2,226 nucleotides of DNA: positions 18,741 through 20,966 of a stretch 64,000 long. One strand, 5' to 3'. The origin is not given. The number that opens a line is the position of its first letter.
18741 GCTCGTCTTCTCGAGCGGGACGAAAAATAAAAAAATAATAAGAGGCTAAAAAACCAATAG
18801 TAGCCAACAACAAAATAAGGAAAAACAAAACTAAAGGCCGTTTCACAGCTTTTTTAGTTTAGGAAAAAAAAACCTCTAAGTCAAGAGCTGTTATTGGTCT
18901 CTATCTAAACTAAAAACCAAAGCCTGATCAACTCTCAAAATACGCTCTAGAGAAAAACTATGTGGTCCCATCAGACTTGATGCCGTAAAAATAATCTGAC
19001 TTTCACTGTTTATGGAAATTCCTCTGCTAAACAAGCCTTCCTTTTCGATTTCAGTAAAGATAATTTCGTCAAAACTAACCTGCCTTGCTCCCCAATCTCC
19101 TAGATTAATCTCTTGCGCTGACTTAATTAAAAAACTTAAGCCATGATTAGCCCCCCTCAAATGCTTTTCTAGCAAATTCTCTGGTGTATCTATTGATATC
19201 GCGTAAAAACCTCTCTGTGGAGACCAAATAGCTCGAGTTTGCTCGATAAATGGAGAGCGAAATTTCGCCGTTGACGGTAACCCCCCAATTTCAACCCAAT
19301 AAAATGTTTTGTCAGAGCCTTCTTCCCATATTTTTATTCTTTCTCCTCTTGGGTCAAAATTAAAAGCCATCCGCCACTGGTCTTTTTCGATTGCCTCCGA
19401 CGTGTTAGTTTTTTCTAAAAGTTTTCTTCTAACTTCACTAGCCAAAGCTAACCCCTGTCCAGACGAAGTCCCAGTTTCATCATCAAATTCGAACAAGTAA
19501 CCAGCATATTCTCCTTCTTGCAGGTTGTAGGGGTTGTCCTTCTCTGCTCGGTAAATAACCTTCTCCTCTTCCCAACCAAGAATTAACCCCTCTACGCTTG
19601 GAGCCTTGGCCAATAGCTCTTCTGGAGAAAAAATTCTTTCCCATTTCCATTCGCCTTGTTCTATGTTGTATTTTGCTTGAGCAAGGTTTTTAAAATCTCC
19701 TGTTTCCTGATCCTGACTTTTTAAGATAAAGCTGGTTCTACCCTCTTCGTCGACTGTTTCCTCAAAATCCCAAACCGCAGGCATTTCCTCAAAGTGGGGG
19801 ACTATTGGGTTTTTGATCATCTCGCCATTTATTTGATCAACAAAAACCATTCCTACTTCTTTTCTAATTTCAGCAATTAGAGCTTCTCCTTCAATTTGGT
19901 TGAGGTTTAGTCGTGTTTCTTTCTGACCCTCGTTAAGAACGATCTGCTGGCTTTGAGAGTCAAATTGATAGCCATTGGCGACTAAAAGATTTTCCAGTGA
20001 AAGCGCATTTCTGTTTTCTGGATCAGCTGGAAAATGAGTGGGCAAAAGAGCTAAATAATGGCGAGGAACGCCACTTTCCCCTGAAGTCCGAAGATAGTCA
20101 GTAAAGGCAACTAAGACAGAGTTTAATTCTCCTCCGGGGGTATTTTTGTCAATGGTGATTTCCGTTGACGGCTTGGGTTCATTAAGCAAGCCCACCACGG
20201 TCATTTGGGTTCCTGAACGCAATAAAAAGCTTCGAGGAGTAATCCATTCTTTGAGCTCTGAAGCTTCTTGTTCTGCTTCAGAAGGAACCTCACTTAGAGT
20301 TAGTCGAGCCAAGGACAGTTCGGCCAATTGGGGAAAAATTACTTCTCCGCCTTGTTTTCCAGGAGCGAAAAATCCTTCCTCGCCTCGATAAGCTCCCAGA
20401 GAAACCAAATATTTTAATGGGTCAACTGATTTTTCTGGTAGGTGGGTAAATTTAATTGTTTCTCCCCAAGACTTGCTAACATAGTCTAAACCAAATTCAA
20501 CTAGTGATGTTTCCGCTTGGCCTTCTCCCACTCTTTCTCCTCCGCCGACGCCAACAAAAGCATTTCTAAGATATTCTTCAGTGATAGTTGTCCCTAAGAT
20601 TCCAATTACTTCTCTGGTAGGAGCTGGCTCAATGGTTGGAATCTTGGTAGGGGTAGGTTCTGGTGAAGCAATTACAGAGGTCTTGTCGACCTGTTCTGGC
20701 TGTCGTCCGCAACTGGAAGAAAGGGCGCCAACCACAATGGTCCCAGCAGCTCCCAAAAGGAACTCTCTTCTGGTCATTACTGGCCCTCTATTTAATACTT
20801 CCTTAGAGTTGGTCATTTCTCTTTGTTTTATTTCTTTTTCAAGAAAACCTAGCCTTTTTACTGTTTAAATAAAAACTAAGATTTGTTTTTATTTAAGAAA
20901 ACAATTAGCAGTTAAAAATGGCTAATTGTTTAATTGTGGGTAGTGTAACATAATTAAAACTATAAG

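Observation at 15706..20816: GC-enriched three-gene operon: Tat-lipoprotein + small membrane protein + 868-aa hyper-Cys/Gly/Trp-rich secreted protein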

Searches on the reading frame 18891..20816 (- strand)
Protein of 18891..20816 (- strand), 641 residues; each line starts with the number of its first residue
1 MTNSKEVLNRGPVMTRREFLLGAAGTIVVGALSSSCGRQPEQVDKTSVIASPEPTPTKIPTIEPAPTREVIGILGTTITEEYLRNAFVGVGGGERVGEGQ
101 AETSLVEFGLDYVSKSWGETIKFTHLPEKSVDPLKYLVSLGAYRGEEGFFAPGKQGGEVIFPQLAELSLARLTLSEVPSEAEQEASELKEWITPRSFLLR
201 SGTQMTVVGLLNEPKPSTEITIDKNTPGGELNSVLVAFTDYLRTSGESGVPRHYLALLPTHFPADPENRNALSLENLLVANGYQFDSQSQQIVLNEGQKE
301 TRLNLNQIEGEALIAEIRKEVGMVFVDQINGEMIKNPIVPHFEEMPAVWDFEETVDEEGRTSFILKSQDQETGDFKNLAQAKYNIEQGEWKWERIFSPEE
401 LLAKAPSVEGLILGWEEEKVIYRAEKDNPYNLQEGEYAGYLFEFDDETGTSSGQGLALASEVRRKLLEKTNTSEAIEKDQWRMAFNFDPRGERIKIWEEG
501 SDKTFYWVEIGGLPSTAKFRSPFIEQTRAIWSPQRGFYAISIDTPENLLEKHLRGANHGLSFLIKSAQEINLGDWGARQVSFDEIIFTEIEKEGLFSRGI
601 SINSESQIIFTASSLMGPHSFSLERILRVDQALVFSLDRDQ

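Call 3: search_protein_families(library=pfam, proteins=[window:18891-20816:-], max_evalue=1)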
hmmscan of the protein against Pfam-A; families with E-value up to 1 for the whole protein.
window:18891-20816:- (641 aa): 1 family
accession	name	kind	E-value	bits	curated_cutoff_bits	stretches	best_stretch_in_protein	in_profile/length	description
PF10518.14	TAT_signal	-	0.12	12.8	22.7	1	14-32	2-20/21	TAT (twin-arginine translocation) pathway signal sequence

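Call 4: search_protein_families(library=ncbifam, proteins=[window:18891-20816:-], max_evalue=1)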
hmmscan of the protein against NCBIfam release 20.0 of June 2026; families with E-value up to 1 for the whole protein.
window:18891-20816:- (641 aa): 0 families

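Call 13: find_homologous_proteins(query=window:18891-20816:-)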
Query window:18891-20816:- (641 aa): 34 proteins with E <= 0.001 among 8000 candidates.
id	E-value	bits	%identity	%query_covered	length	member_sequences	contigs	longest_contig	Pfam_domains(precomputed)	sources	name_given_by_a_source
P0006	0.0e+0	1408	100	98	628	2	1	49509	-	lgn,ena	-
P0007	2.3e-208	712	55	98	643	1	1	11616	-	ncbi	-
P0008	4.9e-201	688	52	98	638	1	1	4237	-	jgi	-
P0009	3.4e-172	592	49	100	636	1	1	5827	-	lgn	-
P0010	3.6e-170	586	71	57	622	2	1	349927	-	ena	-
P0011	9.4e-147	508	44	98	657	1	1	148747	-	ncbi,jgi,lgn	ncbi:MAG: twin-arginine translocation signal domain-containing protein [Patescibacteria group bacter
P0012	8.6e-144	499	43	98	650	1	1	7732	PF10518.15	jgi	jgi:hypothetical protein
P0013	6.8e-143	496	50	76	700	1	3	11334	-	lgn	-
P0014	5.1e-140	486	53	66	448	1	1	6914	PF10518.15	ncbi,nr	ncbi:MAG TPA: hypothetical protein DCK87_09240, partial [Desulfotomaculum sp.]|nr:hypothetical prote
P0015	1.3e-139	485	49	78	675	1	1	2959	PF10518.15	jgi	jgi:hypothetical protein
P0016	6.9e-129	449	47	80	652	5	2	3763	-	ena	-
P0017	4.5e-128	447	45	75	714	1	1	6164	-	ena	-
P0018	7.2e-128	446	46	80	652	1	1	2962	-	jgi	-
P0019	1.8e-126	441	54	60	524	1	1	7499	-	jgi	jgi:hypothetical protein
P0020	2.0e-124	435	54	58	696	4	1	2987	-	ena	-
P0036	1.4e-76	276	40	61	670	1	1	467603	-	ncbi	-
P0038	1.3e-71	260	36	80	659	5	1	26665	PF10518.15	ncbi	-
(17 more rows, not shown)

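Call 15: find_encoding_contigs(protein=P0011, flank=8000, max_places=1)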
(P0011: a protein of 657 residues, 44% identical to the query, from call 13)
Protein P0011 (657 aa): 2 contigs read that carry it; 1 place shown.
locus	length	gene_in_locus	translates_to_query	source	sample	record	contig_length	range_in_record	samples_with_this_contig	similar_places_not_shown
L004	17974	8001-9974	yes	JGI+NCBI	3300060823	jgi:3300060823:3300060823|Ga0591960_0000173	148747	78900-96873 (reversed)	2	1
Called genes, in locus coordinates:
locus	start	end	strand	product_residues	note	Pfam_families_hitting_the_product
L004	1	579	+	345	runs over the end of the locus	PF02463:SMC_N, PF13175:AAA_15, PF13476:AAA_23, PF13304:AAA_21 (weak)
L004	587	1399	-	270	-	PF01177:Asp_Glu_race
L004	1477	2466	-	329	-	PF02388:FemAB, PF13480:Acetyltransf_6, PF02388:FemAB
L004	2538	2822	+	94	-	PF00708:Acylphosphatase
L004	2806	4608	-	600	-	PF00580:UvrD-helicase, PF13245:AAA_19, PF13604:AAA_30 (faint), PF01443:Viral_helicase1 (faint), PF13361:UvrD_C, PF13538:UvrD_C_2 (weak)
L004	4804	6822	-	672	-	PF10060:DUF2298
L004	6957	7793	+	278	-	PF01522:Polysacc_deac_1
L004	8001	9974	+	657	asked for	-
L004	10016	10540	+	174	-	-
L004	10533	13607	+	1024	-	-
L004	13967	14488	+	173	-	-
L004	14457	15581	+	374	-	PF13439:Glyco_transf_4, PF13579:Glyco_trans_4_4, PF00534:Glycos_transf_1, PF13692:Glyco_trans_1_4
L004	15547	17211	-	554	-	PF13231:PMT_2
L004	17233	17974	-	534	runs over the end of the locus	PF02366:PMT, PF13231:PMT_2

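Call 16: find_encoding_contigs(protein=P0036, flank=8000, max_places=1)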
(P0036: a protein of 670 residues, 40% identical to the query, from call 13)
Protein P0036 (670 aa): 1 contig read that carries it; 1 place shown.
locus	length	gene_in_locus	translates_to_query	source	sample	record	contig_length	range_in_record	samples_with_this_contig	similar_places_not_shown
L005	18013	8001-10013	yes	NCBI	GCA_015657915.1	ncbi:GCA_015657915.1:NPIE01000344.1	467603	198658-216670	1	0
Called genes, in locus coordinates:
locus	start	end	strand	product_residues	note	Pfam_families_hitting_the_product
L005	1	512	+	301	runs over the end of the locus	PF01522:Polysacc_deac_1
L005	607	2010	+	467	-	PF04107:GCS2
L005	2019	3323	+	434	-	PF13378:MR_MLE_C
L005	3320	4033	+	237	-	PF00117:GATase, PF07722:Peptidase_C26 (weak)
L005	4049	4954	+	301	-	-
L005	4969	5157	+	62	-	-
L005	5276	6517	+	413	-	PF00579:tRNA-synt_1b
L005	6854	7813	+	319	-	PF00800:PDT, PF01842:ACT (weak)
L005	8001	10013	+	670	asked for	-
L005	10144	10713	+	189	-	PF01551:Peptidase_M23 (weak)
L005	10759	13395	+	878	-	-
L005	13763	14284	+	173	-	-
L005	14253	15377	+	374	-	PF13439:Glyco_transf_4, PF13579:Glyco_trans_4_4, PF00534:Glycos_transf_1, PF13692:Glyco_trans_1_4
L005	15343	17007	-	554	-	PF13231:PMT_2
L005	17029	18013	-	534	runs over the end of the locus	PF02366:PMT, PF13231:PMT_2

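Call 17: find_encoding_contigs(protein=P0010, flank=8000, max_places=1)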
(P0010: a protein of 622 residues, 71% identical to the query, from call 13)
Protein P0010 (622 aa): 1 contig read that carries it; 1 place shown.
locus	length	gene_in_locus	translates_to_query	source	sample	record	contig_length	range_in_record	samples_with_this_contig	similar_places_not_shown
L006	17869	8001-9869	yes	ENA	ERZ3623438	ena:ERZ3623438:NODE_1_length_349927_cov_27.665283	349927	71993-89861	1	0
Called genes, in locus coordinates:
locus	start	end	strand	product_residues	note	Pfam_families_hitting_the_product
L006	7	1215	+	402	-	PF13433:Peripla_BP_5, PF13458:Peripla_BP_6, PF01094:ANF_receptor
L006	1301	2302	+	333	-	PF02653:BPD_transp_2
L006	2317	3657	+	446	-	PF02653:BPD_transp_2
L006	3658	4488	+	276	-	PF00005:ABC_tran, PF13304:AAA_21 (faint), PF12399:BCA_ABC_TP_C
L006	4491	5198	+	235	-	PF00005:ABC_tran, PF13304:AAA_21 (faint)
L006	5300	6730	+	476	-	PF00528:BPD_transp_1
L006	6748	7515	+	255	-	PF00005:ABC_tran, PF02463:SMC_N, PF09818:ABC_ATPase (faint), PF13304:AAA_21 (weak)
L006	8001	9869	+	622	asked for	-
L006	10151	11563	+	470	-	PF01408:GFO_IDH_MocA, PF02894:GFO_IDH_MocA_C, PF22725:GFO_IDH_MocA_C3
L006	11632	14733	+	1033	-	PF02837:Glyco_hydro_2_N, PF22666:Glyco_hydro_2_N2 (faint), PF00703:Glyco_hydro_2, PF02836:Glyco_hydro_2_C, PF16353:LacZ_4, PF02929:Bgal_small_N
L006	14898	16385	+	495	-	PF01171:ATP_bind_3, PF11734:TilS_C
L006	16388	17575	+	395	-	PF01472:PUA (faint), PF17785:PUA_3, PF10672:Methyltrans_SAM, PF02475:TRM5-TYW2_MTfase, PF03602:Cons_hypoth95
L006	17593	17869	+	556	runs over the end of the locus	PF02652:Lactate_perm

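Call 37: find_related_loci(query=A4, collection=genome_contigs, flank=7000)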
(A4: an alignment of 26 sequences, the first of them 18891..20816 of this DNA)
Query A4 (641 aa) in genome_contigs; peptide patterns used: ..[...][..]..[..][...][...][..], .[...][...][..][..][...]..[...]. (x = any residue, [..] = any of these).
38 stretches matched a pattern; 4 encode a relative of the query (tblastn E <= 1e-3); 4 distinct loci.
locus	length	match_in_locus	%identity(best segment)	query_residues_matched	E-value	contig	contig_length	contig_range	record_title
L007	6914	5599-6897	53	14-439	3e-144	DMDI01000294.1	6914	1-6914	MAG TPA_asm: Desulfotomaculum sp. isolate UBA9916 contig_26852, whole genome shotgun sequence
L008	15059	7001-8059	55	39-393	9e-124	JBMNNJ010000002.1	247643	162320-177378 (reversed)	MAG: Patescibacteria group bacterium isolate SBF912LR0HQ0104 contig_62126, whole genome shotgun sequence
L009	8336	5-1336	45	167-640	5e-116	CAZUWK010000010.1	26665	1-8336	MAG TPA_asm: uncultured Gammaproteobacteria bacterium isolate SRP241326_co3_66 genome assembly, contig: NODE_2555_length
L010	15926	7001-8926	44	14-640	3e-155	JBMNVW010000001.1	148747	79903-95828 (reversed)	MAG: Patescibacteria group bacterium isolate SBF912SR6HQ0010 scaffold_194_c1, whole genome shotgun sequence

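Call 43: predict_structure(alignment_id=A4)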
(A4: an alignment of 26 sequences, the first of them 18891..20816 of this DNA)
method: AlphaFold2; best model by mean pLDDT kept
length: 641 residues; sequences in the alignment: 26
mean_pLDDT: 77.7   pTM: 0.60
mean pLDDT of the five models: 77.7, 77.6, 77.6, 74.1, 70.9
residues with pLDDT >= 90: 206; 70-90: 283; 50-70: 71; < 50: 81
segments of 3 or more residues with pLDDT < 50: 1-60, 98-100, 215-227
pLDDT, mean of each block of 10 residues (from residue 1): 28 32 28 27 30 40 61 90 76 50 63 82 67 88 86 81 87 92 83 84 93 57 48 90 72 90 82 93 90 89 93 86 77 68 71 79 85 86 77 84 93 92 96 96 69 85 96 91 93 80 75 91 94 88 91 84 91 81 94 69 81 83 91 88 37
secondary structure, 60 per line:
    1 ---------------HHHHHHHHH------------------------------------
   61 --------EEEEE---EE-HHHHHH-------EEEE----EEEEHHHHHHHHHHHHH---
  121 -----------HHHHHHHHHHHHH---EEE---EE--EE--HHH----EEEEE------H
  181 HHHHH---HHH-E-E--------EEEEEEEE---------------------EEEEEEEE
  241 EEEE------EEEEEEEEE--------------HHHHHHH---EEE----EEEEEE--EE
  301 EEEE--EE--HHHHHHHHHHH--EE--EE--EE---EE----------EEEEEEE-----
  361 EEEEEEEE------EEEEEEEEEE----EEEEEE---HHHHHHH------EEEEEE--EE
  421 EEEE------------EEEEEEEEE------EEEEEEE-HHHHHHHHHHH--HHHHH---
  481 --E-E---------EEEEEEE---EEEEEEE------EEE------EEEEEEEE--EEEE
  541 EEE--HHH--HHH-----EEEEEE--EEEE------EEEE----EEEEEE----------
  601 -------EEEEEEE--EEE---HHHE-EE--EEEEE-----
elements in order: H16-24 E69-73 H80-85 E93-96 E101-104 H105-117 H132-144 E148-150 E169-173 H180-185 E204-211 E233-244 E251-259 H274-280 E284-286 E291-296 E299-304 H311-321 E349-355 E361-368 E375-384 E389-394 H398-404 E411-416 E419-424 E437-445 E452-458 H460-470 H473-477 E495-501 E505-511 E518-520 E527-534 E537-543 E559-564 E567-570 E577-580 E585-590 E608-614 E617-619 E632-636

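Call 67: fold_search(model_id=the predicted structure, library=pdb)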
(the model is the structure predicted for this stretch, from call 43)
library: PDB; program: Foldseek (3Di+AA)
matches with E <= 10: 661; with E <= 0.001: 0
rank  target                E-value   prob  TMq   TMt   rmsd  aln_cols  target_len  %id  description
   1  5mc6_k                3.2e-02  0.14  0.08  0.12  17.3       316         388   11  Cryo-EM structure of a native ribosome-Ski2-Ski3-Ski8 complex from S. cerevisiae (released 2017-01-18)
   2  8qca_C                3.8e-02  0.13  0.07  0.11  17.4       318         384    8  CryoEM structure of a S. Cerevisiae Ski2387 complex in the closed state bound to RNA (released 2023-11-15)
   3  7wb4_d                4.0e-02  0.08  0.08  0.11  17.9       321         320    9  Cryo-EM structure of the NR subunit from X. laevis NPC (released 2022-03-02)
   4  3om2                  4.8e-02  0.06  0.08  0.10  27.9       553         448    9  Crystal structure of B. megaterium levansucrase mutant D257A (released 2011-03-23)
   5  6ik4                  5.6e-02  0.96  0.14  0.43   5.1       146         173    8  A Novel M23 Metalloprotease Pseudoalterin from Deep-sea (released 2019-10-16)
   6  7wb4_D                6.0e-02  0.07  0.08  0.11  17.9       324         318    8  Cryo-EM structure of the NR subunit from X. laevis NPC (released 2022-03-02)
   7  6eop_C                6.0e-02  0.04  0.08  0.07  23.4       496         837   11  DPP8 - SLRFLYEG, space group 20 (released 2018-02-07)
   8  3wpv_A                6.3e-02  0.06  0.08  0.09  25.8       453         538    8  Microbacterium saccharophilum K-1 beta-fructofuranosidase mutant T47S/F447V/F470Y/P500S (released 2014-03-12)
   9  8af1                  6.7e-02  0.95  0.15  0.44   5.2       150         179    5  Beta-Lytic Protease from Lysobacter capsici (released 2023-08-16)
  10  5a7v_A                6.7e-02  0.06  0.08  0.11  19.5       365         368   11  The GH130 family of mannoside phosphorylases contains glycoside hydrolases that target beta-1,2 mannosidic linkages in (released 2015-08-26)
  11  3wpu_A                6.7e-02  0.06  0.07  0.09  26.3       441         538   10  Full-length beta-fructofuranosidase from Microbacterium saccharophilum K-1 (released 2014-03-12)
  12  1yif_A                7.1e-02  0.08  0.08  0.09  17.4       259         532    9  CRYSTAL STRUCTURE OF beta-1,4-xylosidase FROM BACILLUS SUBTILIS, NEW YORK STRUCTURAL GENOMICS CONSORTIUM (released 2005-01-18)
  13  2f11                  7.9e-02  0.08  0.11  0.16  22.4       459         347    7  Crystal Structure of the Human Sialidase Neu2 in Complex with isobutyl ether mimetic Inhibitor (released 2006-11-21)
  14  3vss                  7.9e-02  0.05  0.07  0.09  26.2       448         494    7  Microbacterium saccharophilum K-1 beta-fructofuranosidase catalytic domain complexed with fructose (released 2012-08-22)
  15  1pt2_A                8.8e-02  0.09  0.09  0.11  20.3       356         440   12  Crystal structure of levansucrase (E342A) complexed with sucrose (released 2003-10-14)
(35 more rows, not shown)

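Call 75: search_protein_families(library=phrogs, proteins=[window:18891-20816:-], max_evalue=0.1)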
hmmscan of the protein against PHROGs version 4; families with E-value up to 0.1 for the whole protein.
window:18891-20816:- (641 aa): 0 families

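Call 76: search_protein_families(library=padloc, proteins=[window:18891-20816:-], max_evalue=0.1)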
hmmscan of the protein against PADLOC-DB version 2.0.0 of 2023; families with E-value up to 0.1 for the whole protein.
window:18891-20816:- (641 aa): 0 families
